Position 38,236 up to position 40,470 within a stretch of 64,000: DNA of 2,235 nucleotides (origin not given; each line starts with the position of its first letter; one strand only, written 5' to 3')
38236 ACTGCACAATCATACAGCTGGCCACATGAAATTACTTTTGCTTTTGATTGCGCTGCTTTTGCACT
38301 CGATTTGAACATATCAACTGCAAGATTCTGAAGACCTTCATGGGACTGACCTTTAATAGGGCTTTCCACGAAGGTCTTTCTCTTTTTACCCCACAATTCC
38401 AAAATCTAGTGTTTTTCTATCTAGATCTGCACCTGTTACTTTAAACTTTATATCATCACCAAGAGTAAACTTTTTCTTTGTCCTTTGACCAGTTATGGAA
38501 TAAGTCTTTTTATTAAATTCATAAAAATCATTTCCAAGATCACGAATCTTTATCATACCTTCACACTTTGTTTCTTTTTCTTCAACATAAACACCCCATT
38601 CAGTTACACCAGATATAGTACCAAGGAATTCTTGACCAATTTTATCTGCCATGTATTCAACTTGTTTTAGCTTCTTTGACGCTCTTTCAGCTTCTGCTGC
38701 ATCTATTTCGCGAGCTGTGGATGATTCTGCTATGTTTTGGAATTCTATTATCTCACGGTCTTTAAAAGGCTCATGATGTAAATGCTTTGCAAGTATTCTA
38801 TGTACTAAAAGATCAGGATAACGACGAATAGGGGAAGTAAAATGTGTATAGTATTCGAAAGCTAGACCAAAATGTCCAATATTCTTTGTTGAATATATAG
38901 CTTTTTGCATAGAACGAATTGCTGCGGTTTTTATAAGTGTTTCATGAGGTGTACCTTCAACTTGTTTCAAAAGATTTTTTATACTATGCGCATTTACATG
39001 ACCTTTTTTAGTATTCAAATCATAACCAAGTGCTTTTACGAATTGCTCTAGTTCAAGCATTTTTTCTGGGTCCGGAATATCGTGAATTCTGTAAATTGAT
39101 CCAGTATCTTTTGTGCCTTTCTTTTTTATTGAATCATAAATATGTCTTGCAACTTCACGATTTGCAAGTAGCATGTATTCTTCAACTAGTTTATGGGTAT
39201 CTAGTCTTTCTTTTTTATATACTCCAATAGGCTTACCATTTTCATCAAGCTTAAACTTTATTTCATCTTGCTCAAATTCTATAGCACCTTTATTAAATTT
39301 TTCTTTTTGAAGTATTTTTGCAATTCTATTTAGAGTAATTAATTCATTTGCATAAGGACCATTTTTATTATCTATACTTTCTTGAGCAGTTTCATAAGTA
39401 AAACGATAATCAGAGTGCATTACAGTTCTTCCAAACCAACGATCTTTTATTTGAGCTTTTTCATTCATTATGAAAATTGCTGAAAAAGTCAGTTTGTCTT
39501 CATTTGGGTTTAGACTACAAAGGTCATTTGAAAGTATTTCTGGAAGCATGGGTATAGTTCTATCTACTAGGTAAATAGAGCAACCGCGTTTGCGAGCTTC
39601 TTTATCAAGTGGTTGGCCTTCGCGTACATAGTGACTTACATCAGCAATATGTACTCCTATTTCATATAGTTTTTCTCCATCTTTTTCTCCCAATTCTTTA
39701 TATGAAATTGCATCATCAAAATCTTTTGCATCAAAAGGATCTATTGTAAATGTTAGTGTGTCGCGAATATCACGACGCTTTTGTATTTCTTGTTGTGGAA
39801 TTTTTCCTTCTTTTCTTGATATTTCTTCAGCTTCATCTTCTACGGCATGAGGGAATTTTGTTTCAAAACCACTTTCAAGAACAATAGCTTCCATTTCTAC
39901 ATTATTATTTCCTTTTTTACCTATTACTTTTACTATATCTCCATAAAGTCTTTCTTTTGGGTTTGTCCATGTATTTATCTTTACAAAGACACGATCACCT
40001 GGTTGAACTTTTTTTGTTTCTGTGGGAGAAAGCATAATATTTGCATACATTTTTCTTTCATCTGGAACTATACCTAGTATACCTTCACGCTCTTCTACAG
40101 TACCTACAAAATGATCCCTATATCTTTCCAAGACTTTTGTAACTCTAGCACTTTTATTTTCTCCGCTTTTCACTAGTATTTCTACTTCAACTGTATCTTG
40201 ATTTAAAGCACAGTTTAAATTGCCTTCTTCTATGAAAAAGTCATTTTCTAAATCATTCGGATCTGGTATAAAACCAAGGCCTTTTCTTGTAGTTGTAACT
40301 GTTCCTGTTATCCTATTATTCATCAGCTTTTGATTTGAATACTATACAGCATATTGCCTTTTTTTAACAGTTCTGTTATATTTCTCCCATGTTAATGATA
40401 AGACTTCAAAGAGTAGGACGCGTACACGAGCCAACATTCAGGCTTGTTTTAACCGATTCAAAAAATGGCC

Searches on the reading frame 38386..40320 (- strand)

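Call 60: search_protein_families(library=pfam, proteins=[window:38386-40320:-], max_evalue=0.001)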
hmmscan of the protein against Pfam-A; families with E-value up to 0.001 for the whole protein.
window:38386-40320:- (644 aa): 5 families
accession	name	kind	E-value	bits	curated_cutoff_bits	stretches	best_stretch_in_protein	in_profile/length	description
PF00773.25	RNB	-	1.5e-108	363.4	29.3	1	182-515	1-325/326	RNB domain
PF17876.7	CSD2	-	4e-22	78.5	26.2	1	84-157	2-74/74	Cold shock domain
PF08206.17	OB_RNB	-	4.7e-11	42.6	24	1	6-60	1-55/58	Ribonuclease B OB domain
PF00575.29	S1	-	5.3e-08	33.6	22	1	560-641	3-72/74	S1 RNA binding domain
PF17849.7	OB_Dis3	-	8.2e-07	29.4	22.8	1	91-150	21-76/77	Dis3-like cold-shock domain 2 (CSD2)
